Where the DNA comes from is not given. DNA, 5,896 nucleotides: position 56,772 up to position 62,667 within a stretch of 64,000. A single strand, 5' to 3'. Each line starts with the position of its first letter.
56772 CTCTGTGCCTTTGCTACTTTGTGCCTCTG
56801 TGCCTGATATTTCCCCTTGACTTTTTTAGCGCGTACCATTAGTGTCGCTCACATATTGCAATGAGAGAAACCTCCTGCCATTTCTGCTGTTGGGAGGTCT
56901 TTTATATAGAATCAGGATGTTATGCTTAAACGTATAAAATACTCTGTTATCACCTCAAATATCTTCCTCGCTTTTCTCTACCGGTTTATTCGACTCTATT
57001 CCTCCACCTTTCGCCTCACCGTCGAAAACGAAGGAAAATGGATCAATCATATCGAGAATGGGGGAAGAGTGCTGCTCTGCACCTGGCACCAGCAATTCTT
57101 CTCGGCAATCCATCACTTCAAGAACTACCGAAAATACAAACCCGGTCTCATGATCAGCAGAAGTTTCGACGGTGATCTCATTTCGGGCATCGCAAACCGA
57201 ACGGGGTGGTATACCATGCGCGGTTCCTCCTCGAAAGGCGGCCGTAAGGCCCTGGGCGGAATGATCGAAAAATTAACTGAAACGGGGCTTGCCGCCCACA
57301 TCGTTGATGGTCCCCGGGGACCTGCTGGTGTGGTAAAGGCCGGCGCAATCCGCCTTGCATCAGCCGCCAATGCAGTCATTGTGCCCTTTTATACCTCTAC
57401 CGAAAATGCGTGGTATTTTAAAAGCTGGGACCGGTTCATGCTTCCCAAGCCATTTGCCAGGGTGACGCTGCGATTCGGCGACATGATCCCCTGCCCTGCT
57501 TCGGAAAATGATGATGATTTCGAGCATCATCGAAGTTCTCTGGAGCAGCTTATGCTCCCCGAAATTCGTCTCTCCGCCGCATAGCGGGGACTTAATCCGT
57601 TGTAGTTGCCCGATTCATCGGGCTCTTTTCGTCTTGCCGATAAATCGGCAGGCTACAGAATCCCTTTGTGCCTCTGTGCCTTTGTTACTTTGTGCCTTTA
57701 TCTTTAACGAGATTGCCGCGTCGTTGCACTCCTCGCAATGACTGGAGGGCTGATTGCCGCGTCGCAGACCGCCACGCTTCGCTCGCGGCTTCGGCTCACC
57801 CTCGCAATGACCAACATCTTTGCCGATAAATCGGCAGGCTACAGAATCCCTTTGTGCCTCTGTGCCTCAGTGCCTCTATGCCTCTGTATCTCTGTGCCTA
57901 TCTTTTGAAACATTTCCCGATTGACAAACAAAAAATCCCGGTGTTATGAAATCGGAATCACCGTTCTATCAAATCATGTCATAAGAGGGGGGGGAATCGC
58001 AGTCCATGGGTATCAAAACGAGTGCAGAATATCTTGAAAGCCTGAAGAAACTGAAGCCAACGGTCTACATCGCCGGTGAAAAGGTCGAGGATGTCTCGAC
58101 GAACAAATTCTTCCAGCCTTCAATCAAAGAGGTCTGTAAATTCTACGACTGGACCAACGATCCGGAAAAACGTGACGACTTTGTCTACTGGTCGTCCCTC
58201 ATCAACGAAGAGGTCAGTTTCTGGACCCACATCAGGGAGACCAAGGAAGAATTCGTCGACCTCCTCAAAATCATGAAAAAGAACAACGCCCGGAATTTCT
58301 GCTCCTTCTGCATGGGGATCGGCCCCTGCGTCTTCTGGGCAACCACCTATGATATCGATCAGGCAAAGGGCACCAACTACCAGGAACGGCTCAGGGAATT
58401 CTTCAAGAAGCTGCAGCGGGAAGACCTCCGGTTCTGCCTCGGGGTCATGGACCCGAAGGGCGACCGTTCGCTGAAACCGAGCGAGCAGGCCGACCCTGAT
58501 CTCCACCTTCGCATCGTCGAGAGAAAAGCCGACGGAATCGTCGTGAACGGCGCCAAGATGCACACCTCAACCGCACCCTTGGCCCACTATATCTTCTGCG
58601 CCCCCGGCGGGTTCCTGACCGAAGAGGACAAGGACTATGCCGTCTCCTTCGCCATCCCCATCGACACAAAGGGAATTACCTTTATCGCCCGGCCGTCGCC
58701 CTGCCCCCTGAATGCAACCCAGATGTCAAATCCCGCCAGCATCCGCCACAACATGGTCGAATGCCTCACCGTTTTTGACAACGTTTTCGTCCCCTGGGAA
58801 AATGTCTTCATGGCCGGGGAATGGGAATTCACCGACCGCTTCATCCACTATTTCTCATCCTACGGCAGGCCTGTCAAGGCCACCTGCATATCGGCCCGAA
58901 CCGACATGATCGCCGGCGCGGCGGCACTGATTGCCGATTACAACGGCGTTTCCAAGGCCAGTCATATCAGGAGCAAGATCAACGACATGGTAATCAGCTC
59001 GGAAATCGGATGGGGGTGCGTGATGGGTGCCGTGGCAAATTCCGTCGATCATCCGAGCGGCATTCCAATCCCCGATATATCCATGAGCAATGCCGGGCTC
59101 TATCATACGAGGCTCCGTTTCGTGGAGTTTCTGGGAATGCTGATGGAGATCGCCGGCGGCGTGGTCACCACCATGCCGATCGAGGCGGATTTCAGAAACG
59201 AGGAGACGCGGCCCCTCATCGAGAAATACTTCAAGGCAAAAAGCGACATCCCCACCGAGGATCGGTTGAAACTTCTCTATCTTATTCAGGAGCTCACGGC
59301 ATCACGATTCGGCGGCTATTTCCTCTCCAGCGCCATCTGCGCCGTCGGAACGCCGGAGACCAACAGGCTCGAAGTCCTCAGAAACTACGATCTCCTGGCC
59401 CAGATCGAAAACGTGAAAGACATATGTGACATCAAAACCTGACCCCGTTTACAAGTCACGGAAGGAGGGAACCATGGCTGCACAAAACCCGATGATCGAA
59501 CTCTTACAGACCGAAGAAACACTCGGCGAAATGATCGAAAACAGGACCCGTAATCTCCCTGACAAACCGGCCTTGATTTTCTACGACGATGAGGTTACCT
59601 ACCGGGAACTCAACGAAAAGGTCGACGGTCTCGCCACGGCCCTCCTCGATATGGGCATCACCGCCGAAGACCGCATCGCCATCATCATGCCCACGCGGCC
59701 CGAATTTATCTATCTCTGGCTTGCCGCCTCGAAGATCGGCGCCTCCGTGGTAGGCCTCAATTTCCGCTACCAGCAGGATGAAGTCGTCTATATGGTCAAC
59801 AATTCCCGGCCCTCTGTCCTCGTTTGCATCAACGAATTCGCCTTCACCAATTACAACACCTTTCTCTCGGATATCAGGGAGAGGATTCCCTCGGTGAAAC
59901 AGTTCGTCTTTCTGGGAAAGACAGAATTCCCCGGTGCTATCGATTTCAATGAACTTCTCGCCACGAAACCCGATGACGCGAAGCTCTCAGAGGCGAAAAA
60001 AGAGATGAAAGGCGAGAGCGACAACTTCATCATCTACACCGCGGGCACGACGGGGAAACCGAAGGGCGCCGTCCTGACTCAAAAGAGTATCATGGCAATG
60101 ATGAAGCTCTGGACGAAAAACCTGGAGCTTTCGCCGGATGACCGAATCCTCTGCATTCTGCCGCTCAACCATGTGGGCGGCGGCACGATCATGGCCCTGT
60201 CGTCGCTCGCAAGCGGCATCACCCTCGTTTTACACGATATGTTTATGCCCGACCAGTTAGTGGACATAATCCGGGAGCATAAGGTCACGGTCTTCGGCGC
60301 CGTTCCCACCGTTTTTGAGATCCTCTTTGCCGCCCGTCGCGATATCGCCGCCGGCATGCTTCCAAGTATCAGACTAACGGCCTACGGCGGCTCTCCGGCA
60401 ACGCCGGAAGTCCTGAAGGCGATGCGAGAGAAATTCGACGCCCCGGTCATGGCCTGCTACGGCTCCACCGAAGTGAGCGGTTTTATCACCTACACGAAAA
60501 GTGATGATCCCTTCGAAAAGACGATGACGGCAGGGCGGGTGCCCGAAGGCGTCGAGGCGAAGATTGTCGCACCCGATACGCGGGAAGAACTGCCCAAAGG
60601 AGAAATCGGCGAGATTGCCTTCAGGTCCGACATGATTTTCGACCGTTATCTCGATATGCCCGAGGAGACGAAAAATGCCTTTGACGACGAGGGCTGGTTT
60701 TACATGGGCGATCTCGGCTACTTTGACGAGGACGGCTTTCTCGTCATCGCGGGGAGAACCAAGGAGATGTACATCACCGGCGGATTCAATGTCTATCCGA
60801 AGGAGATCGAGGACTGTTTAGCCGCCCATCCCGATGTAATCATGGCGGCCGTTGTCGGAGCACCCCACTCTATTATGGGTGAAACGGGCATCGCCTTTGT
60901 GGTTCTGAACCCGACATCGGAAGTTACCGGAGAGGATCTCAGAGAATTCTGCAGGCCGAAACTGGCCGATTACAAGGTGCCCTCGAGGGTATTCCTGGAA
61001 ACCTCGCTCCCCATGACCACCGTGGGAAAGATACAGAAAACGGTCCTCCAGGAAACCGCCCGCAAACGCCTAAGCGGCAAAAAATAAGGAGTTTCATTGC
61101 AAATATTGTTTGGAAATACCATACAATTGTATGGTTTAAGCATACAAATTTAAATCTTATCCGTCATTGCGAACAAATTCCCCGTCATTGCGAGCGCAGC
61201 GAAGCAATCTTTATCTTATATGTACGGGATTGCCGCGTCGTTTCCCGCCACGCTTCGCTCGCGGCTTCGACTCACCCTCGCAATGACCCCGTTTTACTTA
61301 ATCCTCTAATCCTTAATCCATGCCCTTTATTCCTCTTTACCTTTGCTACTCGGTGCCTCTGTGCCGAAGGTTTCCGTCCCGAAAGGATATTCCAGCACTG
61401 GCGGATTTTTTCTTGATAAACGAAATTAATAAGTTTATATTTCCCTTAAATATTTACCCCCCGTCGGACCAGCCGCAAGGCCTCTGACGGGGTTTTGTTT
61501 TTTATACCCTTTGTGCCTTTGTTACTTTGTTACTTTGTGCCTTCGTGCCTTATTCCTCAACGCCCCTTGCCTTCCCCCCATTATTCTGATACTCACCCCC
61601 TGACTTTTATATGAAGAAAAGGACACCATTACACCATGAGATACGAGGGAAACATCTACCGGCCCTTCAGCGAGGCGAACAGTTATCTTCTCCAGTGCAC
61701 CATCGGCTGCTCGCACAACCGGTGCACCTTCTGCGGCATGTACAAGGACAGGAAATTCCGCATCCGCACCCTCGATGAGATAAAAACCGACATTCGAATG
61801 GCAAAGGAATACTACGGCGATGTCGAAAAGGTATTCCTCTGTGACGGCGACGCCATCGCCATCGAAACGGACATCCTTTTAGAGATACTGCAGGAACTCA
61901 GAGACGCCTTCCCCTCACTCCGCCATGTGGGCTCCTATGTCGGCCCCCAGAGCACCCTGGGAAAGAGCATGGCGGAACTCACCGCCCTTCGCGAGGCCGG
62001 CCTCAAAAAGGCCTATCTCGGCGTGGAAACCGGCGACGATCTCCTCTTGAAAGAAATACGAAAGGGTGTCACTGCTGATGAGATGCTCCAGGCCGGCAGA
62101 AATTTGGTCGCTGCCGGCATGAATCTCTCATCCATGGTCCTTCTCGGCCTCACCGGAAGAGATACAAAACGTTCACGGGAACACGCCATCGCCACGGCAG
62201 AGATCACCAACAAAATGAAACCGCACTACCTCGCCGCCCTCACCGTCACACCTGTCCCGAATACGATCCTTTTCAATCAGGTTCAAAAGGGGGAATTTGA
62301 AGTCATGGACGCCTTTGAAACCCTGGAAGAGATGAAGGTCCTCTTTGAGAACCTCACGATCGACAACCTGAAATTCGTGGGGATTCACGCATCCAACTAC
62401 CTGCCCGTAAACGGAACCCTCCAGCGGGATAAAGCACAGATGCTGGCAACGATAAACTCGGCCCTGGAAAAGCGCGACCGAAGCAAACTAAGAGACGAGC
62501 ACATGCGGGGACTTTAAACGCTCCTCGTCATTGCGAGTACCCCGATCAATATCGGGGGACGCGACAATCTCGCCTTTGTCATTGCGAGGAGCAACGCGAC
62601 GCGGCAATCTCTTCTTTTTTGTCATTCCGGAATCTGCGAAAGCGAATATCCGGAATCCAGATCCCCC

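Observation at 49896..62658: Every operon boundary from 49.9 to 62.7 kb is packed with the same modular repeat set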

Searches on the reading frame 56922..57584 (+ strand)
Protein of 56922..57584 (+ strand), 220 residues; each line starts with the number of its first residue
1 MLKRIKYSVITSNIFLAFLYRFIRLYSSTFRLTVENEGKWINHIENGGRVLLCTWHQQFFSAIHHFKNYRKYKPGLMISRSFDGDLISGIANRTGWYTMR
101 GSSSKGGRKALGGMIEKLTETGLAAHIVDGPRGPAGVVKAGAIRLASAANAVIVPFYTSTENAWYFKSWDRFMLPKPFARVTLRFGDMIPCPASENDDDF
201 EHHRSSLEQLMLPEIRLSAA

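Call 12: search_protein_families(library=pfam, proteins=[window:56922-57584:+])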
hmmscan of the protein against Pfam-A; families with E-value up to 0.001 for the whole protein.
window:56922-57584:+ (220 aa): 1 family
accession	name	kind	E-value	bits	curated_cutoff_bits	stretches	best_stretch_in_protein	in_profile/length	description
PF04028.18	DUF374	-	2.3e-20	72.4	26.8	1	69-135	3-69/69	Domain of unknown function (DUF374)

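Call 14: find_encoding_contigs(protein=window:56922-57584:+, flank=10000, max_places=10)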
Protein window:56922-57584:+ (220 aa): 3 contigs read that carry it; 3 places shown.
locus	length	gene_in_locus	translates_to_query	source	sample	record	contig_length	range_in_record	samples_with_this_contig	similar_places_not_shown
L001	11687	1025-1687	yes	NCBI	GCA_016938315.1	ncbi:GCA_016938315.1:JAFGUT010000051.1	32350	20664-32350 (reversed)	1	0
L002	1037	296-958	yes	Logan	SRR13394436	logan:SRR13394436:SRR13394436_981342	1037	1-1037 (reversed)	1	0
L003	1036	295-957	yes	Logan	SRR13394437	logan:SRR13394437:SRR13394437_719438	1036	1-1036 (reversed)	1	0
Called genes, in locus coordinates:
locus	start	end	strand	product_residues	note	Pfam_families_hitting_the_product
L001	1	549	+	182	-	PF02321:OEP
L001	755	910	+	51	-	-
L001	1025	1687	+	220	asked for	PF04028:DUF374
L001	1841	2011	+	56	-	-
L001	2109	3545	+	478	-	PF11794:HpaB_N, PF03241:HpaB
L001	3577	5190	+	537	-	PF00501:AMP-binding, PF13193:AMP-binding_C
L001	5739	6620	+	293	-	PF04055:Radical_SAM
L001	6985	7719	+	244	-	PF20582:UPF0758_N, PF04002:RadC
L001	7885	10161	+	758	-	PF12161:HsdM_N, PF02384:N6_Mtase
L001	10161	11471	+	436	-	PF01420:Methylase_S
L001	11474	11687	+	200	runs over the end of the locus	-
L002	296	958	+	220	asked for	PF04028:DUF374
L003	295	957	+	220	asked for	PF04028:DUF374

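Call 40: list_cluster_members(proteins=[window:56922-57584:+, window:61636-62517:+])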
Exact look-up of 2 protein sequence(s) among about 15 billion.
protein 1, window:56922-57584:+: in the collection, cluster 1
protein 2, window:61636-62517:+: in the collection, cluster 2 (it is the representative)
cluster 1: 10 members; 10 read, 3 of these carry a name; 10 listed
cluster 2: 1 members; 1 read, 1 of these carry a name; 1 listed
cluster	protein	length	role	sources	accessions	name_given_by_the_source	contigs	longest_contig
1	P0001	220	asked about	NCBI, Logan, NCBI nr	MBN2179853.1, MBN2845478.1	MAG: lysophospholipid acyltransferase family protein [Deltaproteobacteria bacterium] | lysophospholipid acyltransferase family protein [Deltaproteobacteria bacterium]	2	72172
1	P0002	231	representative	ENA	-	-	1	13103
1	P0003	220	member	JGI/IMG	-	lysophospholipid acyltransferase (LPLAT)-like uncharacterized protein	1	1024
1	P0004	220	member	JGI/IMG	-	lysophospholipid acyltransferase (LPLAT)-like uncharacterized protein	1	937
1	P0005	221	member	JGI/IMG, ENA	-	-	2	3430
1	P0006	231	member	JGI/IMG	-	-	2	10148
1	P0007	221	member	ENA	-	-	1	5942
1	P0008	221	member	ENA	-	-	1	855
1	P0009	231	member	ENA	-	-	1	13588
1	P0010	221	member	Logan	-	-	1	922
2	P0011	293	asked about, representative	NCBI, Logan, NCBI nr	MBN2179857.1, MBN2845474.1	MAG: radical SAM protein [Deltaproteobacteria bacterium] | radical SAM protein [Deltaproteobacteria bacterium]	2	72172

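Call 42: find_encoding_contigs(protein=P0002, flank=10000, max_places=4)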
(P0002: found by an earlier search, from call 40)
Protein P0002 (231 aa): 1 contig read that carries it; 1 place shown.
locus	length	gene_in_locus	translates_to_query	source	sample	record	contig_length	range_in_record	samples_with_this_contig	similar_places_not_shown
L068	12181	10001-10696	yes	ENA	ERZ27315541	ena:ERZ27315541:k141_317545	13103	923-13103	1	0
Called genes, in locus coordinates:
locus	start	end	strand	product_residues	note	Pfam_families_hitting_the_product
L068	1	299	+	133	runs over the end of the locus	PF01597:GCV_H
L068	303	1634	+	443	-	PF02347:GDC-P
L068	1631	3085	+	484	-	PF02347:GDC-P, PF01212:Beta_elim_lyase (weak), PF00266:Aminotran_5 (weak), PF21478:GcvP2_C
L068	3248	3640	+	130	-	-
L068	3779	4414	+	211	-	PF13441:Gly-zipper_YMGG, PF05433:Rick_17kDa_Anti, PF13488:Gly-zipper_Omp, PF00691:OmpA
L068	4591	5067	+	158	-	-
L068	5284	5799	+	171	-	PF19620:DUF6125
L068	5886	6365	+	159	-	PF07238:PilZ (weak)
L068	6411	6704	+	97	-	-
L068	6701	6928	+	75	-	-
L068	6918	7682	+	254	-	PF00378:ECH_1, PF16113:ECH_2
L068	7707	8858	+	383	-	PF02737:3HCDH_N, PF00725:3HCDH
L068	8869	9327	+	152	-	PF01980:TrmO_N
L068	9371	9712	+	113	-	PF02311:AraC_binding, PF07883:Cupin_2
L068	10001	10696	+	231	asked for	PF04028:DUF374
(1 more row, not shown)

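Call 43: find_encoding_contigs(protein=P0009, flank=10000, max_places=4)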
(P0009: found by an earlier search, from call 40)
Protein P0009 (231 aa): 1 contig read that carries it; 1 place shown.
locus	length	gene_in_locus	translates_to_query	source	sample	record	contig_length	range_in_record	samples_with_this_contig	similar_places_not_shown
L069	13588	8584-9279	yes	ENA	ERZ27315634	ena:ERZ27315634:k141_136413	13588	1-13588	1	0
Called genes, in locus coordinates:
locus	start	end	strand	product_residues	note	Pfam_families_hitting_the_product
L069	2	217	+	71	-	?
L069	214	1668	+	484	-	PF02347:GDC-P, PF01212:Beta_elim_lyase (weak), PF00266:Aminotran_5 (weak), PF21478:GcvP2_C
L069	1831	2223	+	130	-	-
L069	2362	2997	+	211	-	PF13441:Gly-zipper_YMGG, PF05433:Rick_17kDa_Anti, PF13488:Gly-zipper_Omp, PF00691:OmpA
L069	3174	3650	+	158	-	-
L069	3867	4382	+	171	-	PF19620:DUF6125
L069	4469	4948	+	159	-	PF07238:PilZ (weak)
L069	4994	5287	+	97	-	-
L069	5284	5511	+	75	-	-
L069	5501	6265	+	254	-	PF00378:ECH_1, PF16113:ECH_2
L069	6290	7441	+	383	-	PF02737:3HCDH_N, PF00725:3HCDH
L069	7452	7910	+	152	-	PF01980:TrmO_N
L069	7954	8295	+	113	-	PF02311:AraC_binding, PF07883:Cupin_2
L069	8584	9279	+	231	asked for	PF04028:DUF374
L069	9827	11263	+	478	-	PF11794:HpaB_N, PF03241:HpaB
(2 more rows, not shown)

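Call 82: find_encoding_contigs(protein=P0006, flank=8000, max_places=3)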
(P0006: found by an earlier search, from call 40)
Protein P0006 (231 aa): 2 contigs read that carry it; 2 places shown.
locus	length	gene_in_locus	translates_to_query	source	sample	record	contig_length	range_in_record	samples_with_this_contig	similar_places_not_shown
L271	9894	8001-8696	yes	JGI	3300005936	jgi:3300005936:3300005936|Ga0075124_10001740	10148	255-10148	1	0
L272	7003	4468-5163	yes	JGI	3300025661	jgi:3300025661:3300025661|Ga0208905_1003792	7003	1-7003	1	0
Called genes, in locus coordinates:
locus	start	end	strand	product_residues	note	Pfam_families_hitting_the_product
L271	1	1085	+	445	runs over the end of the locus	?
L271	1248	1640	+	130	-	-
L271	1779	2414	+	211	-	PF13441:Gly-zipper_YMGG, PF05433:Rick_17kDa_Anti, PF13488:Gly-zipper_Omp, PF00691:OmpA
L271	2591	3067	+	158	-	-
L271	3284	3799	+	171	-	PF19620:DUF6125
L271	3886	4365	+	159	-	PF07238:PilZ (weak)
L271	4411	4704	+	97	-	-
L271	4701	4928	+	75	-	-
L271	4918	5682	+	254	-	PF00378:ECH_1, PF16113:ECH_2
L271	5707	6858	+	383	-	PF02737:3HCDH_N, PF00725:3HCDH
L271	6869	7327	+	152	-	PF01980:TrmO_N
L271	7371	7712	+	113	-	PF02311:AraC_binding, PF07883:Cupin_2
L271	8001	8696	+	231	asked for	PF04028:DUF374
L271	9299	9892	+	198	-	?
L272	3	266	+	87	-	?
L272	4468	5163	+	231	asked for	PF04028:DUF374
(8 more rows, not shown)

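Call 83: find_encoding_contigs(protein=P0007, flank=8000, max_places=3)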
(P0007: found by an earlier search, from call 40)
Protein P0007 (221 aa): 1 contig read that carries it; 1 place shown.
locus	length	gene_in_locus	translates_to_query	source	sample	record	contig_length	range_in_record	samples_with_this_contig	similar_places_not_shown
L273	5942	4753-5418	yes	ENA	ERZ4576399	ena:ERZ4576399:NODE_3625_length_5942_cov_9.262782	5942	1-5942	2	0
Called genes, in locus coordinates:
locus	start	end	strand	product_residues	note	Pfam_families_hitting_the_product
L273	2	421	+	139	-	?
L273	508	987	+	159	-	PF07238:PilZ (weak)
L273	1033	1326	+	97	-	-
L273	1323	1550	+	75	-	-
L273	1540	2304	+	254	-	PF00378:ECH_1, PF16113:ECH_2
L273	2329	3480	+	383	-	PF02737:3HCDH_N, PF00725:3HCDH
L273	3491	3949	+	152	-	PF01980:TrmO_N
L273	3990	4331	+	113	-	PF02311:AraC_binding, PF07883:Cupin_2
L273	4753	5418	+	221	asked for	PF04028:DUF374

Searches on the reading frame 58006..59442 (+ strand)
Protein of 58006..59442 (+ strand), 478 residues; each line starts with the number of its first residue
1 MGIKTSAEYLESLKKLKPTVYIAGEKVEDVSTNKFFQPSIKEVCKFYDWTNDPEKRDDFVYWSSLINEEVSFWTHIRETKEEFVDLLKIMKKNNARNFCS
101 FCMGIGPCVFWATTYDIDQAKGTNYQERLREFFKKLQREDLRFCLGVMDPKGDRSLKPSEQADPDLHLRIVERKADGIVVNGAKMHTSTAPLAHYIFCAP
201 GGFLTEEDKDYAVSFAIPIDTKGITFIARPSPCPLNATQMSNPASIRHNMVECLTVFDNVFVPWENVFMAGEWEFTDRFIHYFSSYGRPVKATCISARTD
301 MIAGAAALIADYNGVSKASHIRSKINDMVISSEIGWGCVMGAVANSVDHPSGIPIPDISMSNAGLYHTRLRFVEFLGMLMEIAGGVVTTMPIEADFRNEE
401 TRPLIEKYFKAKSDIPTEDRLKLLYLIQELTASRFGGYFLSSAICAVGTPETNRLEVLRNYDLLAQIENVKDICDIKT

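Call 12: search_protein_families(library=pfam, proteins=[window:58006-59442:+])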
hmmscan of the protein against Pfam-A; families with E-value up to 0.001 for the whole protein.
window:58006-59442:+ (478 aa): 2 families
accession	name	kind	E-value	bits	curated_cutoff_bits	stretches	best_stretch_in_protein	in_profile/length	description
PF11794.13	HpaB_N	-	2.1e-79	267.3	35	1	5-269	1-270/270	4-hydroxyphenylacetate 3-hydroxylase N terminal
PF03241.18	HpaB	-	8.9e-50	169.1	25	1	278-474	3-201/202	4-hydroxyphenylacetate 3-hydroxylase C terminal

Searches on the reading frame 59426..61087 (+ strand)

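Call 12: search_protein_families(library=pfam, proteins=[window:59426-61087:+])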
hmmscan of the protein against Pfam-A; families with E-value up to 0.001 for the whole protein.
window:59426-61087:+ (553 aa): 2 families
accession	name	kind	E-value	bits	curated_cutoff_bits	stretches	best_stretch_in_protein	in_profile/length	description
PF00501.34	AMP-binding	-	8.8e-84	281.9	29.9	1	38-409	2-384/384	AMP-binding enzyme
PF13193.12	AMP-binding_C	-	1.7e-17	64.6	24.5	1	460-535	1-76/76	AMP-binding enzyme C-terminal domain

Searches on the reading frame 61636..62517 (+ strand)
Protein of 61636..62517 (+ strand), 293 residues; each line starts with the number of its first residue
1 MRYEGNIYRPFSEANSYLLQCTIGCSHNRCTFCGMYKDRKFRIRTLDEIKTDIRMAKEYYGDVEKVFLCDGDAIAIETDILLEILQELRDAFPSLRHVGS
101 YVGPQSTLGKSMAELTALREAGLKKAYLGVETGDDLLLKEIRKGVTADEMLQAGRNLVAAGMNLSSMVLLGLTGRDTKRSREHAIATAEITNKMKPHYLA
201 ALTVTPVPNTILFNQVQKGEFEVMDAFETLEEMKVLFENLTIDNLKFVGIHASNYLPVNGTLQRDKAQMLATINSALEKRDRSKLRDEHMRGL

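Call 12: search_protein_families(library=pfam, proteins=[window:61636-62517:+])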
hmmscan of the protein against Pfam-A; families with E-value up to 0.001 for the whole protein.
window:61636-62517:+ (293 aa): 1 family
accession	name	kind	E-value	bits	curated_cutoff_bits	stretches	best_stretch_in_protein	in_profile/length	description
PF04055.27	Radical_SAM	-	4.7e-18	66.3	29.5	1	21-176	3-158/166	Radical SAM superfamily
